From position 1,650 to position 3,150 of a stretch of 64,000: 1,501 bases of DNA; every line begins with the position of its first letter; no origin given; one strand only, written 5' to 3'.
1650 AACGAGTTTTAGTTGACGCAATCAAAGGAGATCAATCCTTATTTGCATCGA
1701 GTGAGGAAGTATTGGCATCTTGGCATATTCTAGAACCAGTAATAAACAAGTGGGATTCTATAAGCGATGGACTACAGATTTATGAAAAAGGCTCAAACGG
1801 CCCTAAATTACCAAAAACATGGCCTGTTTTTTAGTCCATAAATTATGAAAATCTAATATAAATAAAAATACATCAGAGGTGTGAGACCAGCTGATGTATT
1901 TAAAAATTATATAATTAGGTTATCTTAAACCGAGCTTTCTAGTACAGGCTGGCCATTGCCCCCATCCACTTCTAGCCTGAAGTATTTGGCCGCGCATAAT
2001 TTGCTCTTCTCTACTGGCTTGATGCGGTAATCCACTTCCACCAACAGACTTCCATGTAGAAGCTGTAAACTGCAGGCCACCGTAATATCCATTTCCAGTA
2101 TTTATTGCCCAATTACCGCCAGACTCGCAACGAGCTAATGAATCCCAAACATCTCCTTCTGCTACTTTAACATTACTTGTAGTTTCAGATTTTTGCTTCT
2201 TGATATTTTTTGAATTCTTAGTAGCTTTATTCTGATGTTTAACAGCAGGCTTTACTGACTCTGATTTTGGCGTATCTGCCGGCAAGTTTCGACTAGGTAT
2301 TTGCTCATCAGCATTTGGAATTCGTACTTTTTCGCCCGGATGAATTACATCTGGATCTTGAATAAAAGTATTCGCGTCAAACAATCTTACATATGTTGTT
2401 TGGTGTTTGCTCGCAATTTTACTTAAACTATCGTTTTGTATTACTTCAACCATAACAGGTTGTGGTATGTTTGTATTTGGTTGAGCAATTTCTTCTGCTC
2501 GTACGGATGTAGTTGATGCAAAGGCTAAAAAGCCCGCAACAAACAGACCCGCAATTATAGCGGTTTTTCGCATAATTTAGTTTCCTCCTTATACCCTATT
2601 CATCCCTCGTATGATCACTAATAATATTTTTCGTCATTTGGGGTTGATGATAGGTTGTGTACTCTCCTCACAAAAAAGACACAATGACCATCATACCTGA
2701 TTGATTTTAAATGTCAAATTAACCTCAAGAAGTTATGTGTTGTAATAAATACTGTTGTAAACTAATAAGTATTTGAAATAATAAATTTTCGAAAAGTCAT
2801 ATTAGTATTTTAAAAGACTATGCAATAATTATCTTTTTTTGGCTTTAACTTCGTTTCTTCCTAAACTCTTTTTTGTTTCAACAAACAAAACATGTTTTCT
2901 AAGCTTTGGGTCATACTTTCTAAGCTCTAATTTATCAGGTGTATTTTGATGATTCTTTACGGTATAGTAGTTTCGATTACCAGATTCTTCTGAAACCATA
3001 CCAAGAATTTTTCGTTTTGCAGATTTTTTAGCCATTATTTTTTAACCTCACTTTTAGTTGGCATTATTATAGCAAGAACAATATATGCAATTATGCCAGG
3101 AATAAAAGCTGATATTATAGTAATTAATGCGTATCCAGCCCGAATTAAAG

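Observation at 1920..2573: A LysM protein carries an actinobacterial-type Rpf muralytic domain with locally elevated GC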

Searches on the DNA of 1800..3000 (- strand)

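Call 6: search_rna_families(source=window, start=1800, end=3000, threshold=evalue, max_evalue=10, show_alignments=3)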
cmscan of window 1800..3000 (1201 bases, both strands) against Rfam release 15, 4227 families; matches with E-value up to 10: 3.
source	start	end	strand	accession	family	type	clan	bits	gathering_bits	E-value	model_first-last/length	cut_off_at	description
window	2845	2927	-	RF01634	ceN44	Gene; snRNA; snoRNA; CD-box;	-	16.5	70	3.3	1-74/74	no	Caenorhabditis snoRNA ceN44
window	2472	2573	+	RF00513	Trp_leader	Cis-reg; leader;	-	16.2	41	3.5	1-100/100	no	Tryptophan operon leader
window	1882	2012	-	RF00441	snoZ242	Gene; snRNA; snoRNA; CD-box;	-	11.2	90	7.5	1-198/198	no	Small nucleolar RNA Z242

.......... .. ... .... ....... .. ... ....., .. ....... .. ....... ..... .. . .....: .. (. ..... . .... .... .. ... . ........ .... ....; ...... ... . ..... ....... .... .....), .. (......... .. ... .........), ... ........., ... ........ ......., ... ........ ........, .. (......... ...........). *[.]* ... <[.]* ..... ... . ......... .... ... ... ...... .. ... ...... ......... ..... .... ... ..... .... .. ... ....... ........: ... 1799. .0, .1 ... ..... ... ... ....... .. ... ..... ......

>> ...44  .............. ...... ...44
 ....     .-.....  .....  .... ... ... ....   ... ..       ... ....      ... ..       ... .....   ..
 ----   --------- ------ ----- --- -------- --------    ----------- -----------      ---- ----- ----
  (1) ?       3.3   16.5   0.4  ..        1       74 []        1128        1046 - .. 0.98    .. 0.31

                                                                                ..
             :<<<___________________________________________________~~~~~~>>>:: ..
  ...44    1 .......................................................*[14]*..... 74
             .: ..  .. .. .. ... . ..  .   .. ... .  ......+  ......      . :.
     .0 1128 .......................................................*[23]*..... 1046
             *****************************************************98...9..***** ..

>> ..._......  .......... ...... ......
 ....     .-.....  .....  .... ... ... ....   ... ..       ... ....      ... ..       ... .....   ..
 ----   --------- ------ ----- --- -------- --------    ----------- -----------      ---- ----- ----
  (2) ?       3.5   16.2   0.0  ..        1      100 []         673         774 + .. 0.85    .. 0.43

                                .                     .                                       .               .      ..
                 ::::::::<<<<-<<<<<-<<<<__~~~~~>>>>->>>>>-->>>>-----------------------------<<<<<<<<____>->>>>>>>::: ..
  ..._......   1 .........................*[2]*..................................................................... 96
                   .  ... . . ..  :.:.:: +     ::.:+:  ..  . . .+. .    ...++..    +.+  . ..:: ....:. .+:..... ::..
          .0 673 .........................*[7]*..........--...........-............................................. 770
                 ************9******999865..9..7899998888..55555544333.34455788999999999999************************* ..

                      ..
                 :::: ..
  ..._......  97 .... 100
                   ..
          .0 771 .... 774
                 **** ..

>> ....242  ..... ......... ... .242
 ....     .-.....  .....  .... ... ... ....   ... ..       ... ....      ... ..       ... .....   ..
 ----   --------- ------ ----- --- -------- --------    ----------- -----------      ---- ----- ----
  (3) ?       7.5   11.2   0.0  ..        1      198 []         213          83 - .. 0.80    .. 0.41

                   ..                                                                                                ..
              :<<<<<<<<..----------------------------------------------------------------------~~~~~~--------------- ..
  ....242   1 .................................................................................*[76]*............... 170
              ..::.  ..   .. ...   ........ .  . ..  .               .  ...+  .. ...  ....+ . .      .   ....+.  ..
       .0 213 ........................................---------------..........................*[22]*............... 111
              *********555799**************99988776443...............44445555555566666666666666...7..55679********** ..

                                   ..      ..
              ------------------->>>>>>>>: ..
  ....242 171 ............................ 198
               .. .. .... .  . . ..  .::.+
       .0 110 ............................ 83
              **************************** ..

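Call 56: build_rna_model(alignment_id=A2)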
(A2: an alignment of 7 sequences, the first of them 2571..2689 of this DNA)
Model R1 built from alignment A2 (7 sequences, 126 columns); structure: RNAalifold consensus.
model positions 112; base pairs 19; branch points 1; effective number of sequences 1.94; information 0.59 bits per position. Calibrated on 0.2 Mb of random sequence (short: E-values are rough).
structure used (alignment columns):
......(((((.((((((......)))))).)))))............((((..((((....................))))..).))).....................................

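Call 57: search_with_rna_model(model_id=R1, sources=[window, L001, L002, L003, L004, L005, L006, L007, L010, L013, L018, L087, L089, L091, L092, L093, L094, L095, L096, L097, L098, L099, L100, L101, L102, L103], max_evalue=1, make_alignment=true, show_alignments=0)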
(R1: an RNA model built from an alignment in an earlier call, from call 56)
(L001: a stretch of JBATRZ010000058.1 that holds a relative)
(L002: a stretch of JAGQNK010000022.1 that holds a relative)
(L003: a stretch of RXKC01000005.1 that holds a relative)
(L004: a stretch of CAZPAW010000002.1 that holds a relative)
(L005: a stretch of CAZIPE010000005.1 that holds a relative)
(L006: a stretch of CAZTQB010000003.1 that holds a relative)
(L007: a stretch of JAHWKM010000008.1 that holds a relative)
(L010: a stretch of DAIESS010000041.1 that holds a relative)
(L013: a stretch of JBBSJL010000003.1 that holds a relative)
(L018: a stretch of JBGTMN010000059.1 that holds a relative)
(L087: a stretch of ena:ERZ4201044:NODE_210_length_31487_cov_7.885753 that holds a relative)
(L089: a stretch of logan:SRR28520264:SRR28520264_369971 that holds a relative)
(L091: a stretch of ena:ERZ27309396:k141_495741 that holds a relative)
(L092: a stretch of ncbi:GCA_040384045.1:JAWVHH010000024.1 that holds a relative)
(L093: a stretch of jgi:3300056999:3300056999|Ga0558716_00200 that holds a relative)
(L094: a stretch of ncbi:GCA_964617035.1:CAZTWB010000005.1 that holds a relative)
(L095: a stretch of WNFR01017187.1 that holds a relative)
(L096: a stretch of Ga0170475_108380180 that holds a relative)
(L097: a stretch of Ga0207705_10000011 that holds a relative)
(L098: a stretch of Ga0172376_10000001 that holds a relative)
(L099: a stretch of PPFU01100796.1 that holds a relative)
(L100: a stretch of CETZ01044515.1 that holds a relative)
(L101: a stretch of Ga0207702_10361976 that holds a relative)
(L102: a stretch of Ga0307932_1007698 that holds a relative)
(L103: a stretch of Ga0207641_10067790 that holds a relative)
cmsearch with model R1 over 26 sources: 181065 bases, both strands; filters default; matches with E-value up to 1: 15.
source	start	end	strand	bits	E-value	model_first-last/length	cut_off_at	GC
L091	2887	3003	+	120.8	5.9e-27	1-112/112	no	0.38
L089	654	770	+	119.4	1.3e-26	1-112/112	no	0.37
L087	2886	3003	+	112.1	8.1e-25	1-112/112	no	0.36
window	2571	2688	-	110.8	1.7e-24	1-112/112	no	0.36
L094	532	644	+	104.1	7.5e-23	1-112/112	no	0.31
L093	2890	3003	+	102.3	2e-22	1-112/112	no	0.35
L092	3004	3111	+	66.8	9.9e-14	1-112/112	no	0.33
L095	1246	1362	+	32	3.3e-05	1-112/112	no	0.33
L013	2863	3003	+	29.8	0.00011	1-112/112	no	0.3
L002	2732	2845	+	29.5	0.00013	1-112/112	no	0.35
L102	981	1076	+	23.2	0.0046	1-112/112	no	0.31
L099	143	236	+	22.3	0.0075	1-112/112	no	0.45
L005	2881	3003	+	22.2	0.008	1-112/112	no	0.37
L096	121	154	+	18.8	0.053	1-112/112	no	0.38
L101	22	175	+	13.7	0.94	1-112/112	no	0.42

Alignment A5: 15 matches aligned to the model, 212 columns, each read 5' to 3' on its own strand. Consensus structure (alignment columns), stored with it:
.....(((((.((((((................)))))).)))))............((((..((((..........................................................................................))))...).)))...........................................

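Call 72: build_rna_model(alignment_id=A5)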
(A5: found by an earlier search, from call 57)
Model R2 built from alignment A5 (15 sequences, 212 columns); structure: stored with the alignment.
model positions 114; base pairs 19; branch points 1; effective number of sequences 5.4; information 0.59 bits per position. Calibrated on 0.2 Mb of random sequence (short: E-values are rough).
structure used (alignment columns):
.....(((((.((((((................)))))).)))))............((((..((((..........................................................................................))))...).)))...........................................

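Call 74: search_with_rna_model(model_id=R2, sources=[window, L001, L002, L003, L004, L005, L006, L007, L008, L009, L010, L011, L012, L013, L014, L015, L016, L017, L018, L019, L020, L021, L022, L023, L024, L025, L026, L027, L028, L029, L030, L031, L032, L033, L034, L035, L036, L037, L038, L039, L040, L041, L042, L043, L044, L045, L046, L047, L048, L049, L050, L051, L052, L053, L054, L055, L056, L057, L058, L059, L060, L061, L062, L063, L064, L065, L066, L067, L068, L069, L070, L071, L072, L073, L074, L075, L076, L077, L078, L079, L080, L087, L089, L091, L092, L093, L094, L095, L096, L097, L098, L099, L100], max_evalue=1)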
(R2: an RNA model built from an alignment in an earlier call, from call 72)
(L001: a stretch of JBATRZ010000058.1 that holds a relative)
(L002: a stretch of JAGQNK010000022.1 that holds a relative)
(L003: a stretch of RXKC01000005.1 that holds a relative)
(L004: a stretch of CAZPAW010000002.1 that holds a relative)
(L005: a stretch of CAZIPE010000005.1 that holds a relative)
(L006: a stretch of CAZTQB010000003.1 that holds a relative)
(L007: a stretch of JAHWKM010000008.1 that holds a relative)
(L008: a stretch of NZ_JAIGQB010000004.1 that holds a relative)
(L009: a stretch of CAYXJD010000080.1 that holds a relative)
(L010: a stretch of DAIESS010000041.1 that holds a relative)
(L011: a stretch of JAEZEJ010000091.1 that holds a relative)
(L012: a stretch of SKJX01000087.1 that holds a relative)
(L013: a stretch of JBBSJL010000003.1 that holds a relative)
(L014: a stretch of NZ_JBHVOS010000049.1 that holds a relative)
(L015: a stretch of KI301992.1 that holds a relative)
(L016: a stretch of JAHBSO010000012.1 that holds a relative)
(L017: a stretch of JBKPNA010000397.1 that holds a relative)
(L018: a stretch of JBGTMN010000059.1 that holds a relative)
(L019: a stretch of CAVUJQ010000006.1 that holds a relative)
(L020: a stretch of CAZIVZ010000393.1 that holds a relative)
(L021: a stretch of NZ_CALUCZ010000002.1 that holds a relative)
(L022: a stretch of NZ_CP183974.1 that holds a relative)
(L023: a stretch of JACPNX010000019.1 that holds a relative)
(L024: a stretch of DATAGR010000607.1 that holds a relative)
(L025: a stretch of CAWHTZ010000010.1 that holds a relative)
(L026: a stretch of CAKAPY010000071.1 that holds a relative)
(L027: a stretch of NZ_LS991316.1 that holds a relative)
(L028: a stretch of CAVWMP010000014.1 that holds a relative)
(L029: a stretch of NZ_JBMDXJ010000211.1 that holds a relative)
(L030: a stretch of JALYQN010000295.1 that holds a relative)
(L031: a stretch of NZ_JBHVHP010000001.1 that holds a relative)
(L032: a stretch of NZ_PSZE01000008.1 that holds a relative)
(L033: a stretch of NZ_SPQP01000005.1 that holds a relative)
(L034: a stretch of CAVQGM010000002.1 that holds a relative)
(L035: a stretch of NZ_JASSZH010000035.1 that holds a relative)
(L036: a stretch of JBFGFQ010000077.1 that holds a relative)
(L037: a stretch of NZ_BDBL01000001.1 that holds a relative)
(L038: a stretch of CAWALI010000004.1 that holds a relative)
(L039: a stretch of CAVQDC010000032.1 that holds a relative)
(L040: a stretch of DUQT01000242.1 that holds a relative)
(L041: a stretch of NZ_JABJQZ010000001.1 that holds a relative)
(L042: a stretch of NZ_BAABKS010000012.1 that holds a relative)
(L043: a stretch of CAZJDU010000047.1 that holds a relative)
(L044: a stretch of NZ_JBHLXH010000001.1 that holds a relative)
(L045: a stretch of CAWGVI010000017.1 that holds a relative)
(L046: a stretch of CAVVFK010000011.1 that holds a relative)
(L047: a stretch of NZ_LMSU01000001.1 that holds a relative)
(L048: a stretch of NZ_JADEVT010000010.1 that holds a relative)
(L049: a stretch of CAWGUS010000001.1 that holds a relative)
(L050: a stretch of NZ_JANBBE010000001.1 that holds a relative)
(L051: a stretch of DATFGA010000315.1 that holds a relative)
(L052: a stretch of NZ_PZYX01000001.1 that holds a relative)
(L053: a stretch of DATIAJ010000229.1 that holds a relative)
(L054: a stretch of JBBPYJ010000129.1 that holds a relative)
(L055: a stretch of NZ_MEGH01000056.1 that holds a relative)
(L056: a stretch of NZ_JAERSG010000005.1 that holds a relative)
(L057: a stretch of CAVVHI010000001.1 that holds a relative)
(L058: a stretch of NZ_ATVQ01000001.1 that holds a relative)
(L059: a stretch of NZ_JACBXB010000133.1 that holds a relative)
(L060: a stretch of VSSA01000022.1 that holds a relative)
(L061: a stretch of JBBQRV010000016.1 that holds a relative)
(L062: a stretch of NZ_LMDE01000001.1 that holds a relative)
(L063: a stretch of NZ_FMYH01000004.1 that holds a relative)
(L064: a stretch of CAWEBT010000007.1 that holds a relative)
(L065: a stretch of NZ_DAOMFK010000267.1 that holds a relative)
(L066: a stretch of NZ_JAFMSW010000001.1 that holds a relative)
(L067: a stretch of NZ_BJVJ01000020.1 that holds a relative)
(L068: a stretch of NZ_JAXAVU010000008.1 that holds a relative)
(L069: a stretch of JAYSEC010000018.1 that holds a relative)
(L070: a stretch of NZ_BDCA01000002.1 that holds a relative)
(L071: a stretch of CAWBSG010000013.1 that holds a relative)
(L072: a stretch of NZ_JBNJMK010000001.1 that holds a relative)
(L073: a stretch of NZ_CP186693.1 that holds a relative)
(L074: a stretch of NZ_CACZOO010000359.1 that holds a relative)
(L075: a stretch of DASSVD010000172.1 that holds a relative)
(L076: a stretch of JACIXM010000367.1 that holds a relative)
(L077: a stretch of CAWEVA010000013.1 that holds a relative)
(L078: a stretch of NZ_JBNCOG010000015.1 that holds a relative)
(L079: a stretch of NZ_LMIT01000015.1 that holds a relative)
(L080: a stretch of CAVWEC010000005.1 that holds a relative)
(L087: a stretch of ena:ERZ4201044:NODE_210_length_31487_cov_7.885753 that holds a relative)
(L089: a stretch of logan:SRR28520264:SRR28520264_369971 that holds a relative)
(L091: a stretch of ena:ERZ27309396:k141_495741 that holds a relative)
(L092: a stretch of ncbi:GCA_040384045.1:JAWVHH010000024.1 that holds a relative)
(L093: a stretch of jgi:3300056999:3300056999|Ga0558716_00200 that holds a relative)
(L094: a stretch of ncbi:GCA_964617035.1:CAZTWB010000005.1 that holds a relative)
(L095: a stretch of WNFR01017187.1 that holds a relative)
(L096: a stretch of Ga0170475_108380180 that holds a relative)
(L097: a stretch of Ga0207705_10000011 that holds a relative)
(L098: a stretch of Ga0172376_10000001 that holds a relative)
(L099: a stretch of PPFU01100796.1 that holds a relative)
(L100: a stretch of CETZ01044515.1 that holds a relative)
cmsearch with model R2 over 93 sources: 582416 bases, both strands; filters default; matches with E-value up to 1: 16.
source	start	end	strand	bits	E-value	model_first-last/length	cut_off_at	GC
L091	2887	3003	+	110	1.2e-24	1-114/114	no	0.38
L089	654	770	+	107.2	6.2e-24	1-114/114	no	0.37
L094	532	644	+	102.2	1.2e-22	1-114/114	no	0.31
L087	2886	3003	+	99.7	5.1e-22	1-114/114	no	0.36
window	2571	2688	-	98.6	9.9e-22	1-114/114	no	0.36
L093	2890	3003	+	93.2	2.5e-20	1-114/114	no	0.35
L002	2732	2845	+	70.6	1.5e-14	1-114/114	no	0.35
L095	1246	1362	+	66.5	1.7e-13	1-114/114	no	0.33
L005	2881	3003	+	64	7.4e-13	1-114/114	no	0.37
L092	3004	3111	+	61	4.2e-12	1-114/114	no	0.33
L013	2863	3003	+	50.4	2.3e-09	1-114/114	no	0.3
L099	143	236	+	37.2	5.3e-06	1-114/114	no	0.45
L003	2687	2807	+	26.9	0.0022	1-114/114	no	0.38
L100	1288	1398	+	18.9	0.26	1-114/114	no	0.35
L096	121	154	+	18.1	0.4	1-114/114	no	0.38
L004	2876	3003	+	17.5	0.58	1-114/114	no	0.34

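Call 75: search_with_rna_model(model_id=R2, sources=[L101, L102, L103, L104, L105, L106, L107, L108, L109, L110, L111, L112, L113, L114, L115, L116, L117, L118, L119, L120, L121, L122, L123, L124, L125, L126, L127, L128, L129, L130, L131, L132, L133, L134, L135, L136, L137, L138, L139, L140, L141, L142, L143, L144, L145, L146, L147, L148, L149, L150, L151, L152, L153, L154, L155, L156, L157, L158, L159, L160, L161, L162, L163, L164, L165, L166, L167, L168, L169, L170, L171, L172, L173, L174], max_evalue=1)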
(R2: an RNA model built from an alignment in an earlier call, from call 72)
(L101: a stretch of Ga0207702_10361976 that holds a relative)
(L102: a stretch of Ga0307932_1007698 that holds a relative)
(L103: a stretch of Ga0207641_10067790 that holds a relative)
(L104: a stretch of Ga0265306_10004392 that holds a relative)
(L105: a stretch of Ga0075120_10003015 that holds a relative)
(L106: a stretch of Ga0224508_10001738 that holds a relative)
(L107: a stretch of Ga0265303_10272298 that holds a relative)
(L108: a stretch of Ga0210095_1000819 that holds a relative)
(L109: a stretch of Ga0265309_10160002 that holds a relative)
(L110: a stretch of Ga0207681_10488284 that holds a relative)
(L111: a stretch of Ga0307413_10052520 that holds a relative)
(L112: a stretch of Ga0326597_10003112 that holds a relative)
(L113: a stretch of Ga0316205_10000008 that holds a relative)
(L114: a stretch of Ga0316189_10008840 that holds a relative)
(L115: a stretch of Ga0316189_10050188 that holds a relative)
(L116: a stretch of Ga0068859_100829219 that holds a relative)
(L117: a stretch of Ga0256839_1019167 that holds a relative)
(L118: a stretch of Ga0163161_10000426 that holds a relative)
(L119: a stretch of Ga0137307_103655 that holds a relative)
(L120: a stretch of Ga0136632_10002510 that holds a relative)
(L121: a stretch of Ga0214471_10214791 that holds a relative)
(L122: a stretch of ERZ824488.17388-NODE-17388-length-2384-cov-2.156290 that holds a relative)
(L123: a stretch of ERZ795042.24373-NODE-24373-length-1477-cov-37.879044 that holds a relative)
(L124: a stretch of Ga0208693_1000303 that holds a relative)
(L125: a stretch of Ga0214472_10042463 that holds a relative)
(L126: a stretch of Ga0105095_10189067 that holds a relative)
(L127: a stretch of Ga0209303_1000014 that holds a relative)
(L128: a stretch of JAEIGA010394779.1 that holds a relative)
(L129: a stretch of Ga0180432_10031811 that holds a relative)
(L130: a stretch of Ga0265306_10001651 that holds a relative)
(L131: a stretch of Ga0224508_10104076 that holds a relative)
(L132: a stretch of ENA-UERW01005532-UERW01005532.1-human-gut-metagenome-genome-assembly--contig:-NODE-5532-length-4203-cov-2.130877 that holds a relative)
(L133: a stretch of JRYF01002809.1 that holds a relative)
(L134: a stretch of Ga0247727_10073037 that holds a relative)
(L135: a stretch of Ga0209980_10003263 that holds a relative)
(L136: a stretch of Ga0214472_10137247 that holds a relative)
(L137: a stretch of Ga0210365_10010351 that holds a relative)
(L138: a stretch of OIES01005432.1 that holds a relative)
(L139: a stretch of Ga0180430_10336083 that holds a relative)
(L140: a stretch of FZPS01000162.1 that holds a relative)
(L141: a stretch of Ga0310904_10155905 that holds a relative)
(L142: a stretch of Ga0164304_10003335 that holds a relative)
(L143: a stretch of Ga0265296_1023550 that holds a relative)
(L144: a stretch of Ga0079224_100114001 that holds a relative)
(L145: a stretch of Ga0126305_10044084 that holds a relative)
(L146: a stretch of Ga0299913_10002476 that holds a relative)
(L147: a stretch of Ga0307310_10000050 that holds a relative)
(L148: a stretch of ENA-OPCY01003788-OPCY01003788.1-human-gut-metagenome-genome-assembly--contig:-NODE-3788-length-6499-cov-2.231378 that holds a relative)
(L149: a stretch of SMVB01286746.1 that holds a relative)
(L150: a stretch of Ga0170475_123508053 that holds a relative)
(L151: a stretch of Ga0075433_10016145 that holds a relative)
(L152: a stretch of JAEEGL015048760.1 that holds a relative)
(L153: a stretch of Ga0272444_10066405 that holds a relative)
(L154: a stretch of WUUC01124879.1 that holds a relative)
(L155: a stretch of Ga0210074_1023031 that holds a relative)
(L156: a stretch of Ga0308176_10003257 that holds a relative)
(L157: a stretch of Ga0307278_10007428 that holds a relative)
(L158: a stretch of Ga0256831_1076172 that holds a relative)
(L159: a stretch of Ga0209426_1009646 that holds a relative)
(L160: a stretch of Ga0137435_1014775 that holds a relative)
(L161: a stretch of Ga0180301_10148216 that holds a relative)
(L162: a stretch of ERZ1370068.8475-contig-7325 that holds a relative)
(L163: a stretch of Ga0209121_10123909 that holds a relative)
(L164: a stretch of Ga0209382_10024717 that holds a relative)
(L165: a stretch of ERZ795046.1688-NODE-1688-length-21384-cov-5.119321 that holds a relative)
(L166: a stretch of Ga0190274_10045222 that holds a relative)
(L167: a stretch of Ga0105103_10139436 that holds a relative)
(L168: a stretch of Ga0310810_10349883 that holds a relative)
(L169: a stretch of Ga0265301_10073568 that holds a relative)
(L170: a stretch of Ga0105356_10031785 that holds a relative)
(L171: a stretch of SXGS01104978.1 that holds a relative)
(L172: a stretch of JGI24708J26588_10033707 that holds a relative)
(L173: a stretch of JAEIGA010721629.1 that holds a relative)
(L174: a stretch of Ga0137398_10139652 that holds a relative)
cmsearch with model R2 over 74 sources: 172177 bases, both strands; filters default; matches with E-value up to 1: 3.
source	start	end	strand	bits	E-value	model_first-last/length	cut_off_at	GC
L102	981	1076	+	51.4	3.6e-10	1-114/114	no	0.31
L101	22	175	+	40.3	2.5e-07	1-114/114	no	0.42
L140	2044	2131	+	22.2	0.011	1-114/114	no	0.31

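Call 78: search_rna_families(sources=[L002, L003, L005, L013, L089, L092, L095, L099, L102, L100, L004, L007], threshold=evalue, max_evalue=1)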
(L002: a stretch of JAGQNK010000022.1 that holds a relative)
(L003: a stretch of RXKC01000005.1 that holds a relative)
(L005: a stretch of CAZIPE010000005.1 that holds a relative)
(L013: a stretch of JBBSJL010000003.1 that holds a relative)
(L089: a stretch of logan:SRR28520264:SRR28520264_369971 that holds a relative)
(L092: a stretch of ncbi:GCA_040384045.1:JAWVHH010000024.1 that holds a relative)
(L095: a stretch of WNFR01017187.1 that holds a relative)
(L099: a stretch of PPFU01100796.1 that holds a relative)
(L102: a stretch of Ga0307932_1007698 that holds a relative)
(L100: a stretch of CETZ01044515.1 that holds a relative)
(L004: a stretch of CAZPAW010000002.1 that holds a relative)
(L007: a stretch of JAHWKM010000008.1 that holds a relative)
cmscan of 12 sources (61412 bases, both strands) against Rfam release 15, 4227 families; matches with E-value up to 1: 18.
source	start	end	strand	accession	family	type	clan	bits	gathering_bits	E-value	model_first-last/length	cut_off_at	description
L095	612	684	+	RF00005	tRNA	Gene; tRNA;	CL00001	77.4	29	2.7e-15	1-71/71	no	tRNA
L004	156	229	+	RF00005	tRNA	Gene; tRNA;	CL00001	76.1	29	6.4e-15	1-71/71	no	tRNA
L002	4692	4765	+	RF00005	tRNA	Gene; tRNA;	CL00001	70.5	29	2.2e-13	1-71/71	no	tRNA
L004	2502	2573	+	RF00005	tRNA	Gene; tRNA;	CL00001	69.1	29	5.4e-13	1-71/71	no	tRNA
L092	2191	2262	+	RF00005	tRNA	Gene; tRNA;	CL00001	68.7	29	6.6e-13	1-71/71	no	tRNA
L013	1340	1413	+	RF00005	tRNA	Gene; tRNA;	CL00001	67.4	29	1.6e-12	1-71/71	no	tRNA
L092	3867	3940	-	RF00005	tRNA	Gene; tRNA;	CL00001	66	29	3.8e-12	1-71/71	no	tRNA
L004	3673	3746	-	RF00005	tRNA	Gene; tRNA;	CL00001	65.9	29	4.2e-12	1-71/71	no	tRNA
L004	394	476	+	RF00005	tRNA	Gene; tRNA;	CL00001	62.7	29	3.1e-11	1-71/71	no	tRNA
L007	5425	5495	-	RF00005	tRNA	Gene; tRNA;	CL00001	62.4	29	3.6e-11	1-71/71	no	tRNA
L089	1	57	+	RF00005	tRNA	Gene; tRNA;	CL00001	36.6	29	0.00046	16-71/71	5'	tRNA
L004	3632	3777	-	RF02449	ncr1015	Gene; sRNA;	-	33.5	60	0.54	1-121/121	no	Bacillus sRNA ncr1015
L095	612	685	-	RF04354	Plastid-ycf2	Cis-reg;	-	32.4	65.7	0.0076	1-75/75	no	Plastid-ycf2 5UTR RNA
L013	1340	1414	-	RF04354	Plastid-ycf2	Cis-reg;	-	32.3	65.7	0.0083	1-75/75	no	Plastid-ycf2 5UTR RNA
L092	3765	3855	-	RF01770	rimP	Cis-reg; leader;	-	30.9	47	0.49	1-102/102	no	Gammaprotebacteria rimP leader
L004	156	230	-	RF04354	Plastid-ycf2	Cis-reg;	-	26.6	65.7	0.29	1-75/75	no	Plastid-ycf2 5UTR RNA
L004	2502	2574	-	RF04354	Plastid-ycf2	Cis-reg;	-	26.1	65.7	0.39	1-75/75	no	Plastid-ycf2 5UTR RNA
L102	2664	2716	-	RF01145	sR14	Gene; snRNA; snoRNA; CD-box;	-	22.1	38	0.1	1-54/54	no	Small nucleolar RNA sR14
